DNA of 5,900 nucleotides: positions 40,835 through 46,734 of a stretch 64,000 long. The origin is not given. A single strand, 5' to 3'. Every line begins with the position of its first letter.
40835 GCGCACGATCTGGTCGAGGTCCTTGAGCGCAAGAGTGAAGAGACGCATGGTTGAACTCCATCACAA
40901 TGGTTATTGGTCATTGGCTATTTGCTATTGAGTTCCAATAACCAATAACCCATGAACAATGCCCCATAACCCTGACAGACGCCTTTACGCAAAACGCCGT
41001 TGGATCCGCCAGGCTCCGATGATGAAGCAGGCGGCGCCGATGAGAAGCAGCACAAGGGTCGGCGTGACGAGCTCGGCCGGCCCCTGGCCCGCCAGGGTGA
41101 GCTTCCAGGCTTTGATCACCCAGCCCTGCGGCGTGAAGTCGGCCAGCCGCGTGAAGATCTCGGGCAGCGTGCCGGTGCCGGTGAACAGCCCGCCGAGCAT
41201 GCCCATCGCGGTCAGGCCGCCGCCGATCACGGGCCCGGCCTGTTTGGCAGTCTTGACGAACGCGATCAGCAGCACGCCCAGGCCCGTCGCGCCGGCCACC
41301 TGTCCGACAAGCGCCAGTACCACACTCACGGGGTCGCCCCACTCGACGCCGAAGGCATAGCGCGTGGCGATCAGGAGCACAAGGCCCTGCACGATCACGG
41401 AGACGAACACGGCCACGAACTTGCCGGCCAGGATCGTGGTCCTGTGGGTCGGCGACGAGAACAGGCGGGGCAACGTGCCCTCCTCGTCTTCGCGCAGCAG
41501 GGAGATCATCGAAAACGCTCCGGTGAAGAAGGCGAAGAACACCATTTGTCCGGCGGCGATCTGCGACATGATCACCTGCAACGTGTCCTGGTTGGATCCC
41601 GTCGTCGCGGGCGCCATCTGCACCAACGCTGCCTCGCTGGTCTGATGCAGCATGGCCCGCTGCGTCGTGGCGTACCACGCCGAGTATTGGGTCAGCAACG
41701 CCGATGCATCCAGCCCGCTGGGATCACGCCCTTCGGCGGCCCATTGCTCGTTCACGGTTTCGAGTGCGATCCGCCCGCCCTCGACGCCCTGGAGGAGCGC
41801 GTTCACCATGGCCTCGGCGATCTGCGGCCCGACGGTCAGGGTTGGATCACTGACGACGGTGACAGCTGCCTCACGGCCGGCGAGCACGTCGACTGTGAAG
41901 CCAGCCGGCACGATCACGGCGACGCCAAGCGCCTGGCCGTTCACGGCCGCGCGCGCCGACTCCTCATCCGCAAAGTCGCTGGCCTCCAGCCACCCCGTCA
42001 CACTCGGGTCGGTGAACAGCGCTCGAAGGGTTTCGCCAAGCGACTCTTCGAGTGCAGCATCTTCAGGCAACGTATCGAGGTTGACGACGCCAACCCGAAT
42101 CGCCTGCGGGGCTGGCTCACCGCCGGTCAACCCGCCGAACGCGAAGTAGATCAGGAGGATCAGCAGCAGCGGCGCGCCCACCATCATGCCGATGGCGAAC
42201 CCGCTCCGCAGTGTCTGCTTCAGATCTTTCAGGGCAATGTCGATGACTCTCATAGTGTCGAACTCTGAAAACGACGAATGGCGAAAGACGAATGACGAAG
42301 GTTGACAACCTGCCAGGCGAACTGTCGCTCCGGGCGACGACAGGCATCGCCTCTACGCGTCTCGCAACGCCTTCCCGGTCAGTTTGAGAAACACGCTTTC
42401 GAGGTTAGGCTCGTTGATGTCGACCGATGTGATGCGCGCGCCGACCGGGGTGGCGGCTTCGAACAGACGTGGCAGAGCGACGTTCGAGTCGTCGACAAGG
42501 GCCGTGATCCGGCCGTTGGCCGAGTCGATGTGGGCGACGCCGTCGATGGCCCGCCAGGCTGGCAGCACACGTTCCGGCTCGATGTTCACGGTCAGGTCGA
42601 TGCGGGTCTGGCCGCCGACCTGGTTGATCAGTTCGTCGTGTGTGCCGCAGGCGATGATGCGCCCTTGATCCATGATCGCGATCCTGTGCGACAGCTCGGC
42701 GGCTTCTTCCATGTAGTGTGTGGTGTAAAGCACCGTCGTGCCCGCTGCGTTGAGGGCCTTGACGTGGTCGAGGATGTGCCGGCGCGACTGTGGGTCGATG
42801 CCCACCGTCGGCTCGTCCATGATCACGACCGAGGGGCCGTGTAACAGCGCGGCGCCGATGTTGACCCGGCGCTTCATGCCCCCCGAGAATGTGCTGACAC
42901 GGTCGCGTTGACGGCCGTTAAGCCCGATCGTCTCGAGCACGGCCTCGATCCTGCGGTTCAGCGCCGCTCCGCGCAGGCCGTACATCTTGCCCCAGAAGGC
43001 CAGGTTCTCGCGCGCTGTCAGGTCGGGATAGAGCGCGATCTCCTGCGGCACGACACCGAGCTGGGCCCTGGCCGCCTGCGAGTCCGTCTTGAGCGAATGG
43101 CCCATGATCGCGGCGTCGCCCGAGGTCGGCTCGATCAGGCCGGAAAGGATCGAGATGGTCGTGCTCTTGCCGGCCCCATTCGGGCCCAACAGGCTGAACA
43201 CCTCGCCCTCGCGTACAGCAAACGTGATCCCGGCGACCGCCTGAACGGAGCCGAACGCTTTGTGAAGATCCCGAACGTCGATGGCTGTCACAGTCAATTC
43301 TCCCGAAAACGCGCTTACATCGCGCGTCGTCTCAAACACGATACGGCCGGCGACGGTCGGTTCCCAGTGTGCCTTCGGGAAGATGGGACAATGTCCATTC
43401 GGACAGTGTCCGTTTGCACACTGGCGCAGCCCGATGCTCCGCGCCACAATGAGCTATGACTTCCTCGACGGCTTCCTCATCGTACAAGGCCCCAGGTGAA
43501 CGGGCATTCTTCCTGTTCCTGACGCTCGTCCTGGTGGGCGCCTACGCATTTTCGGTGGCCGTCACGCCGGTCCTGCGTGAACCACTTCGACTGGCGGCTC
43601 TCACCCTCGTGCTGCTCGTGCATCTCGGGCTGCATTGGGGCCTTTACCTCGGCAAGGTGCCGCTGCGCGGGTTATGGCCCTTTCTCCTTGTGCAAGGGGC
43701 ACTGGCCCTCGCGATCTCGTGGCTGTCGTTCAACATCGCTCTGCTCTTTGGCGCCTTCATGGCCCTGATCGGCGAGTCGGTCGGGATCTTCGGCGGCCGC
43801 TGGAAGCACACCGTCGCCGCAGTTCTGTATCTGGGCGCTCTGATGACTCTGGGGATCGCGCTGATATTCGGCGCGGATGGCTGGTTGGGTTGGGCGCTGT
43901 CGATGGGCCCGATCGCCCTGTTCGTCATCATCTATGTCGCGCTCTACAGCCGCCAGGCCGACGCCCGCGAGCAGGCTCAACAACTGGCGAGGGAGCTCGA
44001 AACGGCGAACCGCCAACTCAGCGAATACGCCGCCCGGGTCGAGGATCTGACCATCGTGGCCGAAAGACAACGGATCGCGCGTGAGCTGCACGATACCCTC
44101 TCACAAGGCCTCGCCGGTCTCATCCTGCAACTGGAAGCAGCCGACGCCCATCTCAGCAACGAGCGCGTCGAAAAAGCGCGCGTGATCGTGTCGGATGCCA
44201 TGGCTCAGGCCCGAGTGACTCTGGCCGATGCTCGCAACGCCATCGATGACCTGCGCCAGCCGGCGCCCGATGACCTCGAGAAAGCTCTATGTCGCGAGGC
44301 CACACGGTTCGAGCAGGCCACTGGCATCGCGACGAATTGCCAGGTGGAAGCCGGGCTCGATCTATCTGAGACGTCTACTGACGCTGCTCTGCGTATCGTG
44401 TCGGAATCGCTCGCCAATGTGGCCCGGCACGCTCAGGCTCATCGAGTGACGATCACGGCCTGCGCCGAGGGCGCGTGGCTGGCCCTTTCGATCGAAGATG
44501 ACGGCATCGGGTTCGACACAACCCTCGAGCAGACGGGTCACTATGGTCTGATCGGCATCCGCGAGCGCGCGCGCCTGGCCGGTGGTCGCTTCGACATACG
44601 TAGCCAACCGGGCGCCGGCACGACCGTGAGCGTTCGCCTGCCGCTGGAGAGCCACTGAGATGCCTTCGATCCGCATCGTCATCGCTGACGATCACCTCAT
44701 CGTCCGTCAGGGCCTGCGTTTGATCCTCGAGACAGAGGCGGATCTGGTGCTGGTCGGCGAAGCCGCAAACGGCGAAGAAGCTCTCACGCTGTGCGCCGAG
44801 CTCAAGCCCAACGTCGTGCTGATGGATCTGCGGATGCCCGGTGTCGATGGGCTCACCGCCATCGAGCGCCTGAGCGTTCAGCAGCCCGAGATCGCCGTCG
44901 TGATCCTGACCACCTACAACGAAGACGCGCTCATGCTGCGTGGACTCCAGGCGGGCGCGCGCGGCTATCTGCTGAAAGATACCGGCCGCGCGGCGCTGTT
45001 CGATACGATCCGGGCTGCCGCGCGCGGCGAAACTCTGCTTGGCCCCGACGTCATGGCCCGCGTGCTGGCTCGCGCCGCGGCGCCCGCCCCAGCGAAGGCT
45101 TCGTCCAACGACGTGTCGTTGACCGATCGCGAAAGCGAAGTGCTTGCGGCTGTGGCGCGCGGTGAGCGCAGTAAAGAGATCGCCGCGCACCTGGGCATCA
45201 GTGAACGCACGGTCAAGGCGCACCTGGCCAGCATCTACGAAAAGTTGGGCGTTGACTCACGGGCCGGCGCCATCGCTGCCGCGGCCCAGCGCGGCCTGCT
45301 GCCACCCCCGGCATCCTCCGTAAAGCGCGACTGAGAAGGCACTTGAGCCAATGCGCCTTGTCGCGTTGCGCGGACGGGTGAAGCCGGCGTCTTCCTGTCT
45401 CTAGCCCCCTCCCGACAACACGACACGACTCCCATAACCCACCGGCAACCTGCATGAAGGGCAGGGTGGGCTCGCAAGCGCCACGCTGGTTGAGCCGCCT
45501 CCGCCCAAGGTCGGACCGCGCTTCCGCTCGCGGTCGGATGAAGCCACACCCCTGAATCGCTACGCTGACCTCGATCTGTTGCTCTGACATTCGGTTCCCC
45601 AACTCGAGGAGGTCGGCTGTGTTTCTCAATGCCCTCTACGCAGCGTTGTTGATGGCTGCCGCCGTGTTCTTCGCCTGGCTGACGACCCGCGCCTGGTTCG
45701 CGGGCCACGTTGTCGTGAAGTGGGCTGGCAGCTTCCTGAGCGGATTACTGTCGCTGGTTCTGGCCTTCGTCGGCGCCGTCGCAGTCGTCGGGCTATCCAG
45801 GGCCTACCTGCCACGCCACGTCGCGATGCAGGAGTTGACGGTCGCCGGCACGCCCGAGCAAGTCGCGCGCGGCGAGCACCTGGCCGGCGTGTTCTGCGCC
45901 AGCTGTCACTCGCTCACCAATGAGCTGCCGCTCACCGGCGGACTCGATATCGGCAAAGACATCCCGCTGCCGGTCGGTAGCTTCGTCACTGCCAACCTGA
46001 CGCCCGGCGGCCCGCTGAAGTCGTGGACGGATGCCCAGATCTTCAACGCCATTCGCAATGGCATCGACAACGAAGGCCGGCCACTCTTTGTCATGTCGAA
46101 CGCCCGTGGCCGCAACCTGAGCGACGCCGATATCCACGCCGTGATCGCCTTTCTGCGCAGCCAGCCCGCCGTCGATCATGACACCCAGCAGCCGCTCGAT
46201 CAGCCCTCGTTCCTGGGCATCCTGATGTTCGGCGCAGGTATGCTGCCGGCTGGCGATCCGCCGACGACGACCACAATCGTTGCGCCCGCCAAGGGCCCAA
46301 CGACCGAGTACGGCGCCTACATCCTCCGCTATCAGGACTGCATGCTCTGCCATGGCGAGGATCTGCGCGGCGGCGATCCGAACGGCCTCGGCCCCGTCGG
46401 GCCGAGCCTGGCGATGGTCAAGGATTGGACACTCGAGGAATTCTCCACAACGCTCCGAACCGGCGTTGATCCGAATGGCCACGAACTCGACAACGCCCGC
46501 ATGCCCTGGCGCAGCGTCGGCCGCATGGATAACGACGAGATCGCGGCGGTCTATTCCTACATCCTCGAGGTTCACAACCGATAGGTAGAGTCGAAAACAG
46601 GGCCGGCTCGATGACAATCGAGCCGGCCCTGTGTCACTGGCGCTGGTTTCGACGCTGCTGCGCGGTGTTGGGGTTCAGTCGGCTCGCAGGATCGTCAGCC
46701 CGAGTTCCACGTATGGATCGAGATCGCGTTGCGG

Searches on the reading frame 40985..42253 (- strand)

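Call 36: search_protein_families(library=pfam, proteins=[window:40985-42253:-])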
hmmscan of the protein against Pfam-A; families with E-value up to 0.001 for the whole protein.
window:40985-42253:- (422 aa): 4 families
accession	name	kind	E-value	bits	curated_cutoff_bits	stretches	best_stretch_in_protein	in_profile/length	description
PF12698.13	ABC2_membrane_3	-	8.3e-38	130.8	31.6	1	23-415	6-347/347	ABC-2 family transporter protein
PF01061.29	ABC2_membrane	-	7e-19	68.6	26.9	1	224-382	48-205/211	ABC-2 type transporter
PF12679.13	ABC2_membrane_2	-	2e-14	53.9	27.2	1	200-413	37-274/283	ABC-2 family transporter protein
PF12730.13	ABC2_membrane_4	-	9.5e-08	32.7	27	1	210-348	31-172/179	ABC-2 family transporter protein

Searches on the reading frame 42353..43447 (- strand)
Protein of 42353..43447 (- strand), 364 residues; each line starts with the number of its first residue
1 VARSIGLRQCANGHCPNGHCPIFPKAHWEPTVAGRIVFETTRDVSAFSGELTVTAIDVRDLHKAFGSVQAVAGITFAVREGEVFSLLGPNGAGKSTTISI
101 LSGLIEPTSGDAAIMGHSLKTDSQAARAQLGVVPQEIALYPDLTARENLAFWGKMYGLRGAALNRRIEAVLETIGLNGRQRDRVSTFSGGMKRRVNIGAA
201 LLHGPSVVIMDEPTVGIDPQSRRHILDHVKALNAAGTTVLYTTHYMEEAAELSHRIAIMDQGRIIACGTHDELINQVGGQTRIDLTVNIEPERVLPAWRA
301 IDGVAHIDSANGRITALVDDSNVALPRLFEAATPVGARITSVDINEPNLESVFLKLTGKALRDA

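Call 36: search_protein_families(library=pfam, proteins=[window:42353-43447:-])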
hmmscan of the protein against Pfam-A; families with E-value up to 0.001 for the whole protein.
window:42353-43447:- (364 aa): 3 families
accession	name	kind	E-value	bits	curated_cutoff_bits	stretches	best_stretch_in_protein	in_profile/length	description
PF00005.33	ABC_tran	-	1e-33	117.3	25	1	73-214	3-136/137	ABC transporter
PF13304.12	AAA_21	-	5.8e-13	50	27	1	173-244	224-298/304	AAA domain, putative AbiEii toxin, Type IV TA system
PF13732.12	DrrA1-3_C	-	0.00013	23.1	27.4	1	269-356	2-80/81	ATP-binding protein DrrA1-3-like, C-terminal domain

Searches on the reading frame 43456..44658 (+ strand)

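Call 76: search_protein_families(library=pfam, max_evalue=0.00001, proteins=[window:43456-44658:+])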
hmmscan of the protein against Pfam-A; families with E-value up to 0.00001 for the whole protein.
window:43456-44658:+ (400 aa): 2 families
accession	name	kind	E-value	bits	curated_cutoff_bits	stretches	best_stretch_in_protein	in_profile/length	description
PF07730.19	HisKA_3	-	2.1e-14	54.3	24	1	203-269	1-66/68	Histidine kinase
PF02518.31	HATPase_c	-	1.7e-13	51.4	26.4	1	310-398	5-110/111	Histidine kinase-, DNA gyrase B-, and HSP90-like ATPase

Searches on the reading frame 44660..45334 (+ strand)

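Call 76: search_protein_families(library=pfam, max_evalue=0.00001, proteins=[window:44660-45334:+])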
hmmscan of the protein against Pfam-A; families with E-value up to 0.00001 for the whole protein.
window:44660-45334:+ (224 aa): 2 families
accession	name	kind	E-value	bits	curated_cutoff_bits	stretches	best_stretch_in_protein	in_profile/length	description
PF00072.30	Response_reg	-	1e-27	96.9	30.2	1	6-117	1-110/111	Response regulator receiver domain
PF00196.25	GerE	-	5.7e-20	71.1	23.5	1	153-206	2-55/57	Bacterial regulatory proteins, luxR family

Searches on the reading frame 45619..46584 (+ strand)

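Call 76: search_protein_families(library=pfam, max_evalue=0.00001, proteins=[window:45619-46584:+])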
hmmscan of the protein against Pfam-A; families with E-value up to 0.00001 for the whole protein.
window:45619-46584:+ (321 aa): 2 families
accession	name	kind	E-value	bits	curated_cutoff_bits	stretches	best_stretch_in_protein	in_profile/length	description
PF13442.11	Cytochrome_CBB3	-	4.8e-15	56.1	27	1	81-179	2-68/68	Cytochrome C oxidase, cbb3-type, subunit III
PF00034.26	Cytochrom_C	-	4.7e-14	53.9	21.3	1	239-317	10-88/90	Cytochrome c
